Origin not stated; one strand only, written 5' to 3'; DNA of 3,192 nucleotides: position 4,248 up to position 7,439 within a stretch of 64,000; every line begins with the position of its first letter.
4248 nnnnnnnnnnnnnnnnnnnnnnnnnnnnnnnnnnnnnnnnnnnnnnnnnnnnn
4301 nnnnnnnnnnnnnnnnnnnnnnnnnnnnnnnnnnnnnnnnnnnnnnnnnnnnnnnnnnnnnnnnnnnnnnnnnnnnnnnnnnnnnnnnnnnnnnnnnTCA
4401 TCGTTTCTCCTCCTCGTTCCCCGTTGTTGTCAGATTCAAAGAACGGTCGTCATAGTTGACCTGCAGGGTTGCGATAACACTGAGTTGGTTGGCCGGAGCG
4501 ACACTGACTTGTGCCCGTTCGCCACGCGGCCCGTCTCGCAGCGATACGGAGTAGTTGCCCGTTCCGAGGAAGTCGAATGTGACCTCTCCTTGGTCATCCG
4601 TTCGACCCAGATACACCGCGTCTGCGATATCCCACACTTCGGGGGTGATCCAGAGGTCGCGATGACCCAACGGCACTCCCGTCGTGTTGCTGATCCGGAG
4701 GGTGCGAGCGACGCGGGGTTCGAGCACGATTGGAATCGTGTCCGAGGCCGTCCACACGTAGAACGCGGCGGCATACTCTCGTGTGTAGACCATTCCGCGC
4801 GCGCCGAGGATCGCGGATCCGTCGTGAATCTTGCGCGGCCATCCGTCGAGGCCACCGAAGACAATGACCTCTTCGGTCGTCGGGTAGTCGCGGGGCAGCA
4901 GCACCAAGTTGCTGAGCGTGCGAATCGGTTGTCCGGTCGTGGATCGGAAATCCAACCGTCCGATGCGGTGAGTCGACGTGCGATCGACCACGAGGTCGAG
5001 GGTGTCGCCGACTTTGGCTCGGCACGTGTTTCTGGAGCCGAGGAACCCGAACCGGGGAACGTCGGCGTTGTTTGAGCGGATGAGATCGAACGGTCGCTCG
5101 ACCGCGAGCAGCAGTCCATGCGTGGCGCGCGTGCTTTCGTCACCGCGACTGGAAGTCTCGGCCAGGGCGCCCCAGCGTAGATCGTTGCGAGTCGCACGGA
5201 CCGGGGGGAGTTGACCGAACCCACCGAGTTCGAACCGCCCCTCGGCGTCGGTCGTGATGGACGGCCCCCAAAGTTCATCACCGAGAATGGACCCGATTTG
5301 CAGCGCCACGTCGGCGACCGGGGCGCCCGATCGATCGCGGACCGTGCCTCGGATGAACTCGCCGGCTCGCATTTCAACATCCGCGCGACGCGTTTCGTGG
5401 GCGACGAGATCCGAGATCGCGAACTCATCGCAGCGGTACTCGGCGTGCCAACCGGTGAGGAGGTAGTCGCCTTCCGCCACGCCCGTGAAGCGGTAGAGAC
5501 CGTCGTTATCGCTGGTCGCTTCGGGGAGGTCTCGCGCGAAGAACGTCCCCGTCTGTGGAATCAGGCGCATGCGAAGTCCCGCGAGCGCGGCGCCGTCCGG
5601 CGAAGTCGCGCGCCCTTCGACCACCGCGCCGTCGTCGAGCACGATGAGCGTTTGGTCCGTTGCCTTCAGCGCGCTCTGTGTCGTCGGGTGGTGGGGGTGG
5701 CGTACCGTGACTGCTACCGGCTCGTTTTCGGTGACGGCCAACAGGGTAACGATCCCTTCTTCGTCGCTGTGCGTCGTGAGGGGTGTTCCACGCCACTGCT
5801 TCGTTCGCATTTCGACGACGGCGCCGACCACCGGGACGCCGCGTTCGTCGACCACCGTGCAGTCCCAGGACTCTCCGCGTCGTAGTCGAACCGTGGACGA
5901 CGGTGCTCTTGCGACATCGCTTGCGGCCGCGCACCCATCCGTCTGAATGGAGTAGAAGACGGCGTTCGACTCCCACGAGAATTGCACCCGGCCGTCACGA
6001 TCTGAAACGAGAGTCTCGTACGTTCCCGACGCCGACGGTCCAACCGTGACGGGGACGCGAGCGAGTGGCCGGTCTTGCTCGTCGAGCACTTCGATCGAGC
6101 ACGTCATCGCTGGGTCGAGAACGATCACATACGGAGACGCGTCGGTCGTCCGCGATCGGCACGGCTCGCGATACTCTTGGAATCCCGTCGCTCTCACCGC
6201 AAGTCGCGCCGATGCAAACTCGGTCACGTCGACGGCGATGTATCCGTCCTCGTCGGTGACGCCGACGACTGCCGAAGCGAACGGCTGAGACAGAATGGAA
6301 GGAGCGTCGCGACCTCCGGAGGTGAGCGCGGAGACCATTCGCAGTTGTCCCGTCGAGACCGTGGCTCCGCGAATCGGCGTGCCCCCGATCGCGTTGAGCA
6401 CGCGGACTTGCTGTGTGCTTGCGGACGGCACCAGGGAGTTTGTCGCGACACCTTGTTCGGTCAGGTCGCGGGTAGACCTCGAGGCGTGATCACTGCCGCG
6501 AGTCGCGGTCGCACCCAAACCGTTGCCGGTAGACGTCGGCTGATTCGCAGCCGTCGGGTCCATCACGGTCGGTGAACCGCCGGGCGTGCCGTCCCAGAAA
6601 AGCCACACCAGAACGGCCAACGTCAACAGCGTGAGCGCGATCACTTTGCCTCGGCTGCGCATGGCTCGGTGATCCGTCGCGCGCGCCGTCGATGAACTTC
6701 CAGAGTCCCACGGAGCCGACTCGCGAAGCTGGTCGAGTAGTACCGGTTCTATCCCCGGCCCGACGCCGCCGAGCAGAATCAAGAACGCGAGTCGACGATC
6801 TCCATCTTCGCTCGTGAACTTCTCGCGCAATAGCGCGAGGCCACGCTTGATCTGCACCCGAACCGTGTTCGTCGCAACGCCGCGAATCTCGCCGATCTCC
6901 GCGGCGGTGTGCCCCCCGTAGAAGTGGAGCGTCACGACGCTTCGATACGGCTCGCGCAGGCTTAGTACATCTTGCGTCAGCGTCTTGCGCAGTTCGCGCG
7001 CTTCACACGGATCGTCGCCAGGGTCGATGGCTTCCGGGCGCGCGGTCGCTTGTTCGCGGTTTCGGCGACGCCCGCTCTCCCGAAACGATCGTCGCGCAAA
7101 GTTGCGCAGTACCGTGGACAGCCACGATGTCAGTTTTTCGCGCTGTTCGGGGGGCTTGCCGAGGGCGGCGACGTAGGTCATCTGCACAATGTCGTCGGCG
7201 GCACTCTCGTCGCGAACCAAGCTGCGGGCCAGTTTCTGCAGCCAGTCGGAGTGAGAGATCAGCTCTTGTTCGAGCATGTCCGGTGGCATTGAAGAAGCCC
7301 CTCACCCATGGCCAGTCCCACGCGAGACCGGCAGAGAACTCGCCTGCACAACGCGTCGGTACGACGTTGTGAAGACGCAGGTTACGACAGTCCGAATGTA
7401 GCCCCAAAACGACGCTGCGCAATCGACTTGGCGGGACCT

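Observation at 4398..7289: ECF sigma factor fused to a TM helix and a ~750-aa CarboxypepD_reg-like ectodomain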

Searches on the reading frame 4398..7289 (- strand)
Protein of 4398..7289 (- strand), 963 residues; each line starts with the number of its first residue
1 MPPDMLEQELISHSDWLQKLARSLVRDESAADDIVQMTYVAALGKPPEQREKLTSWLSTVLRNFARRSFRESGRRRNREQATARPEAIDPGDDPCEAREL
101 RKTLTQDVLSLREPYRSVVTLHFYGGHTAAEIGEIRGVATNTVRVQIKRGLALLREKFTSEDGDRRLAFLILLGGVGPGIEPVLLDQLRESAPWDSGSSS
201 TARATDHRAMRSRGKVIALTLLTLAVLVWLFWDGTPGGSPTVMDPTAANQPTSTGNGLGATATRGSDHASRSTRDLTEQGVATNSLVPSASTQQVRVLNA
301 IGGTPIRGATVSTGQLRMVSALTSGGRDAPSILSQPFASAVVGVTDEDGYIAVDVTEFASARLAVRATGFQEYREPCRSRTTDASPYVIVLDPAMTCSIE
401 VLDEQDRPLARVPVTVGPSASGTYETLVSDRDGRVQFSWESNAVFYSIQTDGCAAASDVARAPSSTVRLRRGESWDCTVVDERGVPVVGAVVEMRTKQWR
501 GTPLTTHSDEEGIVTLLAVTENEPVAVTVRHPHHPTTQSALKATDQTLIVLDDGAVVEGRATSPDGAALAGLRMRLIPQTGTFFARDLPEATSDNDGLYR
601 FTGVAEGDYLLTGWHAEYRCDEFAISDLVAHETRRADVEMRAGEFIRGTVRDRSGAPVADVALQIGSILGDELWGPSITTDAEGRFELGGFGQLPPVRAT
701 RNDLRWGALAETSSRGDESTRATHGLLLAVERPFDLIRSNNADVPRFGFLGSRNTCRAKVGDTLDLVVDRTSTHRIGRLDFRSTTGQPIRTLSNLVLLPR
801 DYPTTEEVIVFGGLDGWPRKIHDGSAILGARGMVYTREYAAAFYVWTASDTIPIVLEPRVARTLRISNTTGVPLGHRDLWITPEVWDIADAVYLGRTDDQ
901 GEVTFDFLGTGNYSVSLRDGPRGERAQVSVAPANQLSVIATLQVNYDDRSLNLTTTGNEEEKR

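Call 3: search_protein_families(library=pfam, proteins=[window:4398-7289:-], max_evalue=0.1)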
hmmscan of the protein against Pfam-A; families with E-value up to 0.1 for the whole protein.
window:4398-7289:- (963 aa): 18 families
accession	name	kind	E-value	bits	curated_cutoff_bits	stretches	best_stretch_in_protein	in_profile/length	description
PF13620.12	CarboxypepD_reg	-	5.8e-28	97.5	32.3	4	557-640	2-81/82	Carboxypeptidase regulatory-like domain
PF02369.22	Big_1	-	3.1e-10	40.4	34.9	0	477-529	23-78/93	Bacterial Ig-like domain (group 1)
PF04542.20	Sigma70_r2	-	3.2e-09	36.9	24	1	12-74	4-70/71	Sigma-70 region 2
PF17789.7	MG4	-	1.6e-08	35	24.7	1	397-445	18-66/95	Macroglobulin domain MG4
PF08281.18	Sigma70_r4_2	-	3.1e-08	33.6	25.7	1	110-154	10-54/54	Sigma-70, region 4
PF17210.9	SdrD_B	-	1.3e-06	29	29.7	0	570-612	25-63/112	SdrD B-like domain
PF04545.22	Sigma70_r4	-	3.8e-06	26.8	24.1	1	115-156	9-50/50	Sigma-70, region 4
PF17802.7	SpaA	-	3.4e-05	24.3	23.1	0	565-612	12-57/91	Prealbumin-like fold domain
PF13715.12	CarbopepD_reg_2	-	0.00027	21.3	32.2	0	344-382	29-67/88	CarboxypepD_reg-like domain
PF10670.15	DUF4198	-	0.0011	19.5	34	0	565-612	156-204/209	Domain of unknown function (DUF4198)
PF25020.1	TTR_TEN1-4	-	0.0026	18.1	27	0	478-539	12-70/86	Teneurin TTR-like domain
PF24025.1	Ig_DR_A0283-like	-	0.0063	17.2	27.1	0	889-917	34-62/102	DR_A0283-like, Ig-like domain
PF23193.1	NOMO_3rd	-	0.0086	16.5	27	0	590-617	61-88/120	NOMO third transthyretin-like domain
PF20598.4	DUF6795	-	0.0098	16.6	27.4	0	647-688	2-43/103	Domain of unknown function (DUF6795)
PF14686.12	fn3_3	-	0.013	15.7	24.4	0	592-618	30-56/75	Polysaccharide lyase family 4, domain II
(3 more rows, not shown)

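Call 4: search_protein_families(library=ncbifam, proteins=[window:4398-7289:-], max_evalue=0.1)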
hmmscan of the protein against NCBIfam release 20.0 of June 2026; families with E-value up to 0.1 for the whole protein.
window:4398-7289:- (963 aa): 70 families (the best 25 are shown)
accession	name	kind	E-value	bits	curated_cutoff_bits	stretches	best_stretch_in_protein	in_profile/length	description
TIGR02983.1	SigE-fam_strep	subfamily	3.3e-19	69.4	141.55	1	12-160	14-160/162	SigE family RNA polymerase sigma factor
TIGR02937.1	sigma70-ECF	superfamily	6e-16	58.5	42.9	1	11-157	8-164/165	sigma-70 family RNA polymerase sigma factor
TIGR02985.1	Sig70_bacteroi1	subfamily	1.8e-14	54.2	126.4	1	17-157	14-161/162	RNA polymerase sigma-70 factor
NF008888.0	PRK11922.1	equivalog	2e-14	53.8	204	1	12-160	38-198/231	RNA polymerase sigma factor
NF007227.0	PRK09645.1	subfamily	3.5e-12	46.6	202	1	12-156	21-168/177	sigma-70 family RNA polymerase sigma factor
NF058625.1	sigma_PG0214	equivalog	8.3e-12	45.1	130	1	7-162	7-165/170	GFO_1088 family ECF-type sigma factor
NF053879.1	RNAPolSigSigVBac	equivalog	4.2e-11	42.8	190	1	8-162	8-159/160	RNA polymerase sigma factor SigV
NF009198.0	PRK12546.1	equivalog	3.1e-10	40.1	270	1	8-164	11-167/188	RNA polymerase sigma factor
NF006930.0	PRK09415.1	subfamily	3.6e-10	40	198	1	10-160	22-177/179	RNA polymerase factor sigma C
NF009166.1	PRK12513.1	equivalog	6.7e-10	39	206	1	22-161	40-189/193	RNA polymerase sigma factor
TIGR02989.1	Sig-70_gvs1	subfamily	7.2e-10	39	124.55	1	10-155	7-155/158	RNA polymerase sigma-70 factor, Rhodopirellula/Verrucomicrobium family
NF009164.0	PRK12511.1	equivalog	1.6e-09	37.5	185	1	9-173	9-174/182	RNA polymerase sigma factor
NF007228.0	PRK09646.1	subfamily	4.3e-09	36.3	226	1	20-158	46-190/194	ECF RNA polymerase sigma factor SigK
NF007216.0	PRK09638.1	equivalog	7.4e-09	35.6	194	1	12-161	26-177/180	RNA polymerase sigma factor SigY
TIGR02984.1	Sig-70_plancto1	subfamily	1.1e-08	34.8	183.75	1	6-158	9-188/189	RNA polymerase sigma-70 factor, Planctomycetaceae-specific subfamily 1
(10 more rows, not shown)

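Call 5: find_homologous_proteins(query=window:4398-7289:-, max_evalue=0.001)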
Query window:4398-7289:- (963 aa): 39 proteins with E <= 0.001 among 8000 candidates.
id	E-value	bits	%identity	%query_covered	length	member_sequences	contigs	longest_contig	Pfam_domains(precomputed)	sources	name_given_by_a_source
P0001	0.0e+0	2157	100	100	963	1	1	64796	PF17789.8,PF02369.23,PF17802.8,PF04545.23,PF04542.21,PF13620.13,PF08281.19,PF17210.10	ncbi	-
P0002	1.4e-28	118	36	17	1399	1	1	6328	PF17789.8,PF17802.8,PF23193.2,PF00775.28,PF13620.13,PF08281.19,PF17210.10,PF10670.16,PF13715.13,PF25020.2,PF02369.23,PF11974.15,PF14686.13,PF20598.5,PF15976.12,PF04545.23,PF09430.17,PF22904.4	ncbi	-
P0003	1.6e-28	118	43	17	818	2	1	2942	PF02369.23,PF04545.23,PF04542.21,PF00775.28,PF13620.13,PF08281.19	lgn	-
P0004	4.6e-27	113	41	17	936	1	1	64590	PF13715.13,PF14686.13,PF04545.23,PF04542.21,PF13620.13,PF08281.19,PF22904.4,PF17210.10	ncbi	-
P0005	2.0e-24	104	41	18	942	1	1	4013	PF08308.18,PF17802.8,PF04542.21,PF13620.13,PF08281.19,PF17210.10,PF10670.16,PF13715.13,PF02369.23,PF14686.13,PF09430.17,PF22904.4,PF13115.12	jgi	jgi:RNA polymerase sigma factor (sigma-70 family)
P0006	2.5e-24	104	39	16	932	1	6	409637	PF10670.16,PF13715.13,PF15976.12,PF04542.21,PF00775.28,PF13620.13,PF08281.19,PF09430.17,PF22904.4,PF17210.10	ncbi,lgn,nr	ncbi:MAG: sigma-70 family RNA polymerase sigma factor [Planctomycetes bacterium]|nr:sigma-70 family 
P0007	3.3e-23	100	34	32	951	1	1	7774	PF02369.23,PF04542.21,PF13620.13,PF08281.19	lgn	-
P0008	1.1e-22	98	40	16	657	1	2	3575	PF14686.13,PF23193.2,PF04542.21,PF13620.13,PF08281.19,PF17210.10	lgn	-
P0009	6.0e-22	96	45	19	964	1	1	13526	PF17789.8,PF02369.23,PF04542.21,PF13620.13,PF08281.19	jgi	jgi:RNA polymerase sigma factor (sigma-70 family)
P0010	6.0e-22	96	28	44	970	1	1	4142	PF13715.13,PF25020.2,PF04545.23,PF04542.21,PF13620.13,PF08281.19,PF09430.17,PF22904.4,PF17210.10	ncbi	-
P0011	1.1e-21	95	39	17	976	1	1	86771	PF13715.13,PF04545.23,PF04542.21,PF13620.13,PF08281.19,PF22904.4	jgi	-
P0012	2.2e-21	94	28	50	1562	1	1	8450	PF17789.8,PF07210.19,PF04542.21,PF00775.28,PF13620.13,PF08281.19,PF13715.13,PF02369.23,PF11974.15,PF20598.5,PF15976.12,PF09134.17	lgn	-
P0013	2.7e-21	94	42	16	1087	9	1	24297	PF13715.13,PF04545.23,PF04542.21,PF13620.13,PF08281.19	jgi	jgi:RNA polymerase sigma-70 factor (ECF subfamily)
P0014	3.5e-21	93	40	18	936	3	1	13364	PF07210.19,PF04542.21,PF00775.28,PF13620.13,PF08281.19,PF24107.2,PF10670.16,PF13715.13,PF25020.2,PF02369.23,PF20598.5,PF04545.23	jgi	jgi:RNA polymerase sigma factor (sigma-70 family)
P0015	5.4e-21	93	40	17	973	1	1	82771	PF10670.16,PF13715.13,PF02369.23,PF04545.23,PF04542.21,PF00775.28,PF13620.13,PF08281.19,PF17210.10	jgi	jgi:RNA polymerase sigma factor (sigma-70 family)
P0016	1.3e-19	88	39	16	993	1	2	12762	PF04545.23,PF04542.21,PF13620.13,PF08281.19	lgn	-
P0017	1.7e-19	88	29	46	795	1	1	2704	PF04542.21,PF13620.13,PF08281.19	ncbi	-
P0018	7.1e-19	86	36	18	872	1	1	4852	PF13715.13,PF04545.23,PF04542.21,PF13620.13,PF08281.19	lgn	-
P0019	7.3e-19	86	37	16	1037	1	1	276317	PF10670.16,PF13715.13,PF20598.5,PF04545.23,PF04542.21,PF00775.28,PF13620.13,PF08281.19,PF22904.4,PF17210.10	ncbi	-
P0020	1.6e-18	85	37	18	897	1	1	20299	PF04542.21,PF13620.13,PF08281.19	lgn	-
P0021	6.3e-18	83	38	19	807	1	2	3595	PF02369.23,PF04545.23,PF04542.21,PF13620.13,PF08281.19,PF24107.2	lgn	-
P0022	1.0e-17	82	39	14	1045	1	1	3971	PF10670.16,PF13715.13,PF13384.13,PF02369.23,PF20598.5,PF15976.12,PF04545.23,PF04542.21,PF00775.28,PF13620.13,PF08281.19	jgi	jgi:RNA polymerase sigma factor (sigma-70 family)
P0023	4.6e-17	80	36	17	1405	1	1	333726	PF17802.8,PF04542.21,PF00775.28,PF13620.13,PF08281.19,PF17210.10,PF13715.13,PF25020.2,PF02369.23,PF20598.5,PF15976.12,PF04545.23,PF09430.17,PF22904.4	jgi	-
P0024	5.0e-17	80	29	29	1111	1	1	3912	PF04542.21,PF00775.28,PF13620.13,PF08281.19,PF17210.10,PF13715.13,PF02369.23,PF20598.5,PF15976.12,PF04545.23,PF09430.17,PF22904.4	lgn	-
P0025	1.4e-15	75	35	18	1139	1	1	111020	PF13715.13,PF17802.8,PF04545.23,PF04542.21,PF13620.13,PF08281.19,PF22904.4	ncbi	ncbi:MAG: sigma-70 family RNA polymerase sigma factor [Planctomycetota bacterium]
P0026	1.4e-15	75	35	16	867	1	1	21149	PF04545.23,PF04542.21,PF13620.13,PF08281.19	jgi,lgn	-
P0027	3.1e-15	74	32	26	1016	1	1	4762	PF10670.16,PF25020.2,PF04545.23,PF04542.21,PF13620.13,PF08281.19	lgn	-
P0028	5.1e-15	73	37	16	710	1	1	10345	PF04545.23,PF04542.21,PF08281.19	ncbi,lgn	-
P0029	6.4e-15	73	36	17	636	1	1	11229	PF13715.13,PF04545.23,PF04542.21,PF13620.13,PF08281.19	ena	-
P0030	2.2e-13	68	32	34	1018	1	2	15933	PF13715.13,PF04545.23,PF13620.13,PF08281.19,PF24107.2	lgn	-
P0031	4.2e-13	67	26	47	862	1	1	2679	PF02369.23,PF20598.5,PF04542.21,PF00775.28,PF13620.13,PF08281.19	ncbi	-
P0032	4.4e-12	63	31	18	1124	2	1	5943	PF17820.8,PF07210.19,PF17802.8,PF00775.28,PF13620.13,PF08281.19,PF17210.10,PF10670.16,PF13715.13,PF02369.23,PF20598.5,PF15976.12,PF04545.23,PF22904.4,PF13115.12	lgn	-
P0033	6.1e-12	63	38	17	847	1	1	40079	PF04542.21,PF13620.13,PF08281.19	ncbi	ncbi:MAG: sigma-70 family RNA polymerase sigma factor [Planctomycetota bacterium]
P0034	7.0e-11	59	40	13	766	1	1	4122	PF04545.23,PF04542.21,PF13620.13,PF08281.19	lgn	-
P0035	1.1e-10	59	29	19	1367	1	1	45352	PF17789.8,PF07210.19,PF17802.8,PF00775.28,PF13620.13,PF17210.10,PF10670.16,PF13715.13,PF25020.2,PF22902.3,PF02369.23,PF11974.15,PF14686.13,PF20598.5,PF15976.12,PF09430.17,PF22904.4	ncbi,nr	ncbi:MAG: hypothetical protein GY716_01995 [bacterium]|nr:hypothetical protein [bacterium]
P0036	5.6e-9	53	34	17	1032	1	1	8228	PF02369.23,PF13620.13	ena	-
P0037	2.6e-6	44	26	16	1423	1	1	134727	PF10670.16,PF13715.13,PF02369.23,PF20598.5,PF17802.8,PF04542.21,PF00775.28,PF13620.13,PF09430.17,PF22904.4,PF17210.10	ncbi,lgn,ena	-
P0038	1.9e-5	41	30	17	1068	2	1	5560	PF25168.2,PF13360.14,PF24105.2,PF24805.2,PF25048.2,PF23342.2,PF24817.2,PF23393.3,PF23389.2,PF25460.2,PF00400.39,PF23414.2,PF25178.1,PF23410.5,PF25174.2,PF24814.2,PF23381.2,PF25173.2,PF23383.2,PF25171.2,PF12894.14,PF25175.2,PF04542.21,PF24796.2,PF08281.19,PF07676.19,PF24780.2,PF23409.2,PF25172.2,PF24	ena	-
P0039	1.2e-4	39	30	14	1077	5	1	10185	PF17820.8,PF07210.19,PF17802.8,PF00775.28,PF13620.13,PF08281.19,PF17210.10,PF10670.16,PF13715.13,PF02369.23,PF11974.15,PF13180.13,PF14686.13,PF20598.5,PF15976.12,PF04545.23,PF09430.17,PF22904.4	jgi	jgi:protocatechuate 3,4-dioxygenase beta subunit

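Call 16: find_encoding_contigs(protein=window:4398-7289:-, flank=10000, max_places=3)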
Protein window:4398-7289:- (963 aa): no gene with exactly this product is on record in the collection.

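Call 18: find_encoding_contigs(protein=P0001, flank=10000, max_places=3)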
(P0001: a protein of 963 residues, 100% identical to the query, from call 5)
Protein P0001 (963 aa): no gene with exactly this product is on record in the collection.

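Call 19: list_cluster_members(proteins=[P0001, P0004, P0006, P0019, P0025, P0033, P0002, P0010, P0017, P0037])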
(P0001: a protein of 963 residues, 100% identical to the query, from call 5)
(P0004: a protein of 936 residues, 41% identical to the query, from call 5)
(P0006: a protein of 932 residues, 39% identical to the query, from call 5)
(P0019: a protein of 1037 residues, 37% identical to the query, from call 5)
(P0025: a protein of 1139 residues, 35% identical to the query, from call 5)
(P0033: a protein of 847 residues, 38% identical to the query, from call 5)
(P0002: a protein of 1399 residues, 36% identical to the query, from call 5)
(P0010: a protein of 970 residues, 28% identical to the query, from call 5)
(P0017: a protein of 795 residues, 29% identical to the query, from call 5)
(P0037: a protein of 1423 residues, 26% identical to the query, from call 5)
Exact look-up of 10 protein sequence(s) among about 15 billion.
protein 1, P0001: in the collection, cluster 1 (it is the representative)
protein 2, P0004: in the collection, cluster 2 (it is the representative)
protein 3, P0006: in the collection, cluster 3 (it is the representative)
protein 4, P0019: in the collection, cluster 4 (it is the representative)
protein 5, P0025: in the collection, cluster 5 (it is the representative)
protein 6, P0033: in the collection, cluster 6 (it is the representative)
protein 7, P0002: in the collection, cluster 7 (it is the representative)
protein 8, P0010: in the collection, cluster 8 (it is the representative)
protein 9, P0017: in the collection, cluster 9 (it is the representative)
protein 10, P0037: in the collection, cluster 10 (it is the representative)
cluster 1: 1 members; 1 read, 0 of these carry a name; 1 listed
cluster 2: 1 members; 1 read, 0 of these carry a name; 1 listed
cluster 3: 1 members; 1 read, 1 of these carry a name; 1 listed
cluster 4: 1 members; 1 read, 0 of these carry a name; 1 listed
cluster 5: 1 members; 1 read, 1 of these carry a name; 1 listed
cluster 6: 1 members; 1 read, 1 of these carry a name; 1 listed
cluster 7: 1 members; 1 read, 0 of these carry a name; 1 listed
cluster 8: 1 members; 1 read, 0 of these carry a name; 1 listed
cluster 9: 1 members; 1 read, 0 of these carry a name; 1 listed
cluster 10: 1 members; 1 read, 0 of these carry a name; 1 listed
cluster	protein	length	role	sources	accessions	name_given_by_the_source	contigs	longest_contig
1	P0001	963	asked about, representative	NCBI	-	-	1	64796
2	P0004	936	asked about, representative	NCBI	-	-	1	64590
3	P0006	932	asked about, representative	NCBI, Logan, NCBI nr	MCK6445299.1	MAG: sigma-70 family RNA polymerase sigma factor [Planctomycetes bacterium] | sigma-70 family RNA polymerase sigma factor [Planctomycetota bacterium]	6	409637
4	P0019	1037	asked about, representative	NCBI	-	-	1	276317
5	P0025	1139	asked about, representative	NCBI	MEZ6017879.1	MAG: sigma-70 family RNA polymerase sigma factor [Planctomycetota bacterium]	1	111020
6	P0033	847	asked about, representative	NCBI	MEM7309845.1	MAG: sigma-70 family RNA polymerase sigma factor [Planctomycetota bacterium]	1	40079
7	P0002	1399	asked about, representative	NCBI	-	-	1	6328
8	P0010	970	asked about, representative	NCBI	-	-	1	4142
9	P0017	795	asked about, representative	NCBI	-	-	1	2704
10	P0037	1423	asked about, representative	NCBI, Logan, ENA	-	-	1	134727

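Call 21: find_encoding_contigs(protein=P0004, flank=8000, max_places=2)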
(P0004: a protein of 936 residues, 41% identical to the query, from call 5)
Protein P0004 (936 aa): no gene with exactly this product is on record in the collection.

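Call 22: find_encoding_contigs(protein=P0006, flank=8000, max_places=2)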
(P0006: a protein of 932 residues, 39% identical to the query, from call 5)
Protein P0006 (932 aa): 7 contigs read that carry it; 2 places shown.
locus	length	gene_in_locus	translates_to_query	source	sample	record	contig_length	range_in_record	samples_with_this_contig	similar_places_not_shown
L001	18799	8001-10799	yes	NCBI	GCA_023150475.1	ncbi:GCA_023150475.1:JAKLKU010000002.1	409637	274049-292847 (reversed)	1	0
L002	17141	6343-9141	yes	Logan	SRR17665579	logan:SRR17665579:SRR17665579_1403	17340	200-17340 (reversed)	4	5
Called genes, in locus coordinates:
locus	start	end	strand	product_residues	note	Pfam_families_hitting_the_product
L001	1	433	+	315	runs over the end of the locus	PF08443:RimK (weak)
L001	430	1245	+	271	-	-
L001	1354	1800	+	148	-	-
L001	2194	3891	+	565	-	PF07676:PD40 (faint), PF26549:Tricorn_N (faint)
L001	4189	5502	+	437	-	PF07676:PD40 (faint), PF26549:Tricorn_N (faint)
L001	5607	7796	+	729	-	PF13620:CarboxypepD_reg (faint)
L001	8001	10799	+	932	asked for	PF04542:Sigma70_r2 (weak), PF08281:Sigma70_r4_2, PF00775:Dioxygenase_C (faint), PF10670:DUF4198 (faint), PF13620:CarboxypepD_reg (weak), PF15976:CooC_C (faint), PF13620:CarboxypepD_reg, PF13620:CarboxypepD_reg, +4 more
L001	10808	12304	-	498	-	-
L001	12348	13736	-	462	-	PF01243:PNPOx_N (weak), PF01590:GAF, PF13185:GAF_2, PF13492:GAF_3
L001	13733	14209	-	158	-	PF01243:PNPOx_N (weak)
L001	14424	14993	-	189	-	-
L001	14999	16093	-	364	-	-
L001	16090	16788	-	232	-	PF01814:Hemerythrin (weak)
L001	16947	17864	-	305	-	PF00126:HTH_1, PF03466:LysR_substrate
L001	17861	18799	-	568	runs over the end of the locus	PF03193:RsgA_GTPase (faint), PF13191:AAA_16 (faint), PF20703:nSTAND1 (faint), PF00005:ABC_tran, PF13304:AAA_21 (faint), PF13401:AAA_22 (faint), PF13555:AAA_29 (faint), PF00005:ABC_tran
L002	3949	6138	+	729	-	PF13620:CarboxypepD_reg (faint)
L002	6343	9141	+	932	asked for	PF04542:Sigma70_r2 (weak), PF08281:Sigma70_r4_2, PF00775:Dioxygenase_C (faint), PF10670:DUF4198 (faint), PF13620:CarboxypepD_reg (weak), PF15976:CooC_C (faint), PF13620:CarboxypepD_reg, PF13620:CarboxypepD_reg, +4 more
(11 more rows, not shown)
